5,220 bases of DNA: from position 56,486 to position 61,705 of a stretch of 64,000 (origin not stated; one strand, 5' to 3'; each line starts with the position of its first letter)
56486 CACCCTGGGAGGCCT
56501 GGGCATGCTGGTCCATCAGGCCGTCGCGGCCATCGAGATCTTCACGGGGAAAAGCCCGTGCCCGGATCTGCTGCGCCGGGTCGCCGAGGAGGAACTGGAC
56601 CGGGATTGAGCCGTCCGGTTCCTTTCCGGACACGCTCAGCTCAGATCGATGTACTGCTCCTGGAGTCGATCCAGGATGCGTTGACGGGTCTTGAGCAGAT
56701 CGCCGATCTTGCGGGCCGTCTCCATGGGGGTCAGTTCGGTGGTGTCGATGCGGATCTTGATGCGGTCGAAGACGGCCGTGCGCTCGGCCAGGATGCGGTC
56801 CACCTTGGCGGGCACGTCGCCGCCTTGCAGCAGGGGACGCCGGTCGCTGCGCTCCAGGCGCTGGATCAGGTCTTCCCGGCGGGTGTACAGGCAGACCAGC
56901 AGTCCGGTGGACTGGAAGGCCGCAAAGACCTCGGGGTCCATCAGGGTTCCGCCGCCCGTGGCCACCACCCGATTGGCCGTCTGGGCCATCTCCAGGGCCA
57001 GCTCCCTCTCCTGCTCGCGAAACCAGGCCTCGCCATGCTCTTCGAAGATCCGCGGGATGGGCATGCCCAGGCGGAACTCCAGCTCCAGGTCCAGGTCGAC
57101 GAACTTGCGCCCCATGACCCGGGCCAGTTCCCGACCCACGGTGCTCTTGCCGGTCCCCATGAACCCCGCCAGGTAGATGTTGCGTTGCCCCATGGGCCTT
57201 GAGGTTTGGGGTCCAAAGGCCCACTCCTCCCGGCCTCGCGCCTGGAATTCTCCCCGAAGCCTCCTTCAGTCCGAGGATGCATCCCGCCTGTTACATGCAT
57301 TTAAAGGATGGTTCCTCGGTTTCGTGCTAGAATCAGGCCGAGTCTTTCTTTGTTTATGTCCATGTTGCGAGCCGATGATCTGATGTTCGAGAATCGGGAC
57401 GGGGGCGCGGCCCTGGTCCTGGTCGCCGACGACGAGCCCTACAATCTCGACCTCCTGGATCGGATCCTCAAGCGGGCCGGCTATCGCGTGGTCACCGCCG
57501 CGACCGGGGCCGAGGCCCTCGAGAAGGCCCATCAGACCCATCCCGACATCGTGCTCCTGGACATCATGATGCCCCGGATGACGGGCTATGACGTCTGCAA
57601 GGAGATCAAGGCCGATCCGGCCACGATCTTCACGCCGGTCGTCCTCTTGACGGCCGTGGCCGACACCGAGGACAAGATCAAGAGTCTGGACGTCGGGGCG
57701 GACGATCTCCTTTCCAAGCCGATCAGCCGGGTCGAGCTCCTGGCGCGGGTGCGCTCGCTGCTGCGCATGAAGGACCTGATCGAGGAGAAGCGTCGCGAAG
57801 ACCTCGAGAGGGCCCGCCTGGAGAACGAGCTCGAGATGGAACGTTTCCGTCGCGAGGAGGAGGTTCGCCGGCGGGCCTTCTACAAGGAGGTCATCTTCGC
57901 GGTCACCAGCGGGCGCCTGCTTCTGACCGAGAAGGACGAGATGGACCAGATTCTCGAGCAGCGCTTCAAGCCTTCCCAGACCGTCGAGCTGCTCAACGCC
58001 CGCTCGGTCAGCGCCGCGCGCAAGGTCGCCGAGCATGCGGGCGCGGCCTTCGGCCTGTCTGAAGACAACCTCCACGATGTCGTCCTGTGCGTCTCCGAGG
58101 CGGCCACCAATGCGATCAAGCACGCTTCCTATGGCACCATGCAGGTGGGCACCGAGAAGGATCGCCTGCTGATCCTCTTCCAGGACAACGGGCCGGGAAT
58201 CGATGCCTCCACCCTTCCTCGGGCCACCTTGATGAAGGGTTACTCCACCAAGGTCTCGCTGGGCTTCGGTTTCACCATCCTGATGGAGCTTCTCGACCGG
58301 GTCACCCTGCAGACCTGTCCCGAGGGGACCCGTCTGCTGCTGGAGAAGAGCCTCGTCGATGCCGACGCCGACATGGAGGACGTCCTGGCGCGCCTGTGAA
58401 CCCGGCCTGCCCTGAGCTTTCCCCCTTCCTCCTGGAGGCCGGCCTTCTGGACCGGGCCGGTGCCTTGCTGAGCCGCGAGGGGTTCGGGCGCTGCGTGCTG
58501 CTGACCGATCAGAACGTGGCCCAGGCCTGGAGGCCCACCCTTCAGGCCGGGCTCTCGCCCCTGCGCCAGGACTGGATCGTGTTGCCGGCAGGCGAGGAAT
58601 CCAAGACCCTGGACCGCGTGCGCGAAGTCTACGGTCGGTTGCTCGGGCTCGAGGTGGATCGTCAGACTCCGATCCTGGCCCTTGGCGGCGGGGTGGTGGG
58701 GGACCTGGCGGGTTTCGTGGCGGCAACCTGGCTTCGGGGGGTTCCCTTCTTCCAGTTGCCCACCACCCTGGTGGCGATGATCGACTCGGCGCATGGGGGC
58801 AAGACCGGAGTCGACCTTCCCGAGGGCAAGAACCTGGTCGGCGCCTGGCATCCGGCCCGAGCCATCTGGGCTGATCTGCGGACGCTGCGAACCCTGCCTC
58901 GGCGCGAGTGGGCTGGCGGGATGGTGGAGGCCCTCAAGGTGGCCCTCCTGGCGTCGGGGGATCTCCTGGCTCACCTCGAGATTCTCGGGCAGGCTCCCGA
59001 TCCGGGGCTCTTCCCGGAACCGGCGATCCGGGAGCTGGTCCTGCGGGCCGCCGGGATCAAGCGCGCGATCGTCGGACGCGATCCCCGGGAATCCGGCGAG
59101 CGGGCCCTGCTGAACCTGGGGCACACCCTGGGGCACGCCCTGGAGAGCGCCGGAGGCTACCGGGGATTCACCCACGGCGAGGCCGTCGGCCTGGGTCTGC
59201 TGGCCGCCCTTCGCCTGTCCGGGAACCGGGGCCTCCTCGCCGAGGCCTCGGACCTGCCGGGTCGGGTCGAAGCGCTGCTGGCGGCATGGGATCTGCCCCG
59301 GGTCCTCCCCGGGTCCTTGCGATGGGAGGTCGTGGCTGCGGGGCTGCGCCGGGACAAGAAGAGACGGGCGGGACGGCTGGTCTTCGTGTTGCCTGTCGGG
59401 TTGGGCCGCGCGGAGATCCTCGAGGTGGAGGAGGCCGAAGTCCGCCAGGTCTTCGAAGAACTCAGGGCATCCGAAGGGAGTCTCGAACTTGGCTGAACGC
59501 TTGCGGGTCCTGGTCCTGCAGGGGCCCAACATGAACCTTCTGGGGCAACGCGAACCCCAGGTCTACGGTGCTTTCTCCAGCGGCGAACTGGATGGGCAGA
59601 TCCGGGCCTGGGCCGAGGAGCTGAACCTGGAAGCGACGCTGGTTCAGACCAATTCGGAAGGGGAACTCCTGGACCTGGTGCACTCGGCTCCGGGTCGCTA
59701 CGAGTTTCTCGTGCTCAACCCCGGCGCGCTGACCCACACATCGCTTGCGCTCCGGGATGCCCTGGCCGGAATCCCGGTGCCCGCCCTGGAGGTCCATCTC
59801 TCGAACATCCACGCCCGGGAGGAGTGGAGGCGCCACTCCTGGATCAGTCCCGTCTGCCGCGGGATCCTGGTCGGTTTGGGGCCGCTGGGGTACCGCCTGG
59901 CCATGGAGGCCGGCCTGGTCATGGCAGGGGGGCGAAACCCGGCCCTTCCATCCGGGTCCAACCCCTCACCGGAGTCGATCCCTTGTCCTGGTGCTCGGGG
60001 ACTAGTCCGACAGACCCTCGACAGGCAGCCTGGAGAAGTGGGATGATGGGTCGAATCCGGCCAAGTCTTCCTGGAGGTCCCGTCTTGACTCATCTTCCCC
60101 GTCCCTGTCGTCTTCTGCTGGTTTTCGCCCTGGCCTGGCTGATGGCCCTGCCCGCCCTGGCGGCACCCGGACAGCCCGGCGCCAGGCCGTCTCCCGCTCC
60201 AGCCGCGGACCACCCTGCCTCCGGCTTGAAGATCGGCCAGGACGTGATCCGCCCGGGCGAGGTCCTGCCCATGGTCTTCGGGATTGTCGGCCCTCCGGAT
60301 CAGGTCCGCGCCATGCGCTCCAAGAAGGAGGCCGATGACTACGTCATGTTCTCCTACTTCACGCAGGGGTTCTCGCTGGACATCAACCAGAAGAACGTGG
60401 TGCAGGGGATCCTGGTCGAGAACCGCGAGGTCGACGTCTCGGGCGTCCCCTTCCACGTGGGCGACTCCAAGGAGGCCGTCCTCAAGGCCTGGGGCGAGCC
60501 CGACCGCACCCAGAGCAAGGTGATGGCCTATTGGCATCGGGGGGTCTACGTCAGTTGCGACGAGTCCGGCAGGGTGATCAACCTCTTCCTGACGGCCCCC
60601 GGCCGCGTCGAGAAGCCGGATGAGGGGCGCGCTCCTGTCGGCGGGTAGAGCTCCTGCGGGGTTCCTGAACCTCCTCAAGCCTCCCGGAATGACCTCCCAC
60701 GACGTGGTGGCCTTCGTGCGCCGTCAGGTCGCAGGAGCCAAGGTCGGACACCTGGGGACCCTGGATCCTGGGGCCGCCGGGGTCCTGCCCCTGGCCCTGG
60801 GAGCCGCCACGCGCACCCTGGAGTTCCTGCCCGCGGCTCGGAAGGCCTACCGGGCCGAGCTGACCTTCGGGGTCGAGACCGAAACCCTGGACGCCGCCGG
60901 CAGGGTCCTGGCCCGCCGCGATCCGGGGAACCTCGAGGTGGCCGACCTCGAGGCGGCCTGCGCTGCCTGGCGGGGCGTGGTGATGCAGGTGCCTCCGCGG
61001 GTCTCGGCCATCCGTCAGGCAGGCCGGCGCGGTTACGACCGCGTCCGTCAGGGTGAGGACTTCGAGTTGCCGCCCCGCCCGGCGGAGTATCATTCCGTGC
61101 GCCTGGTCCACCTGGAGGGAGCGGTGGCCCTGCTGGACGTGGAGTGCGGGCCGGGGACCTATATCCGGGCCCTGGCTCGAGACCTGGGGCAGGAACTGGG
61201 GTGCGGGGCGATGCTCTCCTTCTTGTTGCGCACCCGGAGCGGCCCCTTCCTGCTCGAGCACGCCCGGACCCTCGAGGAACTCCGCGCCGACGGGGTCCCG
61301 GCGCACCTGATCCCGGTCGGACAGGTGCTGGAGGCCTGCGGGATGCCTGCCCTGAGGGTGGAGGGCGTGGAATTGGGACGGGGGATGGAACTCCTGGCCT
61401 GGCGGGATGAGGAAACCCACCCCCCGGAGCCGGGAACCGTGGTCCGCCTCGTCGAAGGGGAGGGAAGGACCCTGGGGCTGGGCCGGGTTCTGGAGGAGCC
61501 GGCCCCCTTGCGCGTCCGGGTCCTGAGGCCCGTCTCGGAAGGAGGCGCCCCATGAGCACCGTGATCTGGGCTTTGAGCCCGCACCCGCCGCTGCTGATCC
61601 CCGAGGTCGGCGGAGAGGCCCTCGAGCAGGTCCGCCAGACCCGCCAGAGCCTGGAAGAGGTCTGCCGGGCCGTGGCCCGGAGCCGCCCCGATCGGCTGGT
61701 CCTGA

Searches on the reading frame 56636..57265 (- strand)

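Call 83: search_protein_families(library=pfam, proteins=[window:56636-57265:-], max_evalue=0.0001)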
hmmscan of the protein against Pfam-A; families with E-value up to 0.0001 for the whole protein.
window:56636-57265:- (209 aa): 2 families
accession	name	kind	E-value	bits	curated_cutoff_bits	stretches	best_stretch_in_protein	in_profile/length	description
PF01202.28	SKI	-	3.2e-40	138.3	22.1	1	36-189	1-156/159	Shikimate kinase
PF13238.12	AAA_18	-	1.1e-08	36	29.4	1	30-141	1-112/128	AAA domain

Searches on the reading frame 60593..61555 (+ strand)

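Call 83: search_protein_families(library=pfam, proteins=[window:60593-61555:+], max_evalue=0.0001)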
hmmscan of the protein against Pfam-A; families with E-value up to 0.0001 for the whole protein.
window:60593-61555:+ (320 aa): 2 families
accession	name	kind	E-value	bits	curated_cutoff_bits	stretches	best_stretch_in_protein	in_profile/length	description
PF01509.24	TruB_N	-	3.5e-42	144.7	27.3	1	44-191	2-149/149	TruB family pseudouridylate synthase (N terminal domain)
PF16198.10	TruB_C_2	-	1.5e-09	38.3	29.3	1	192-232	1-41/66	tRNA pseudouridylate synthase B C-terminal domain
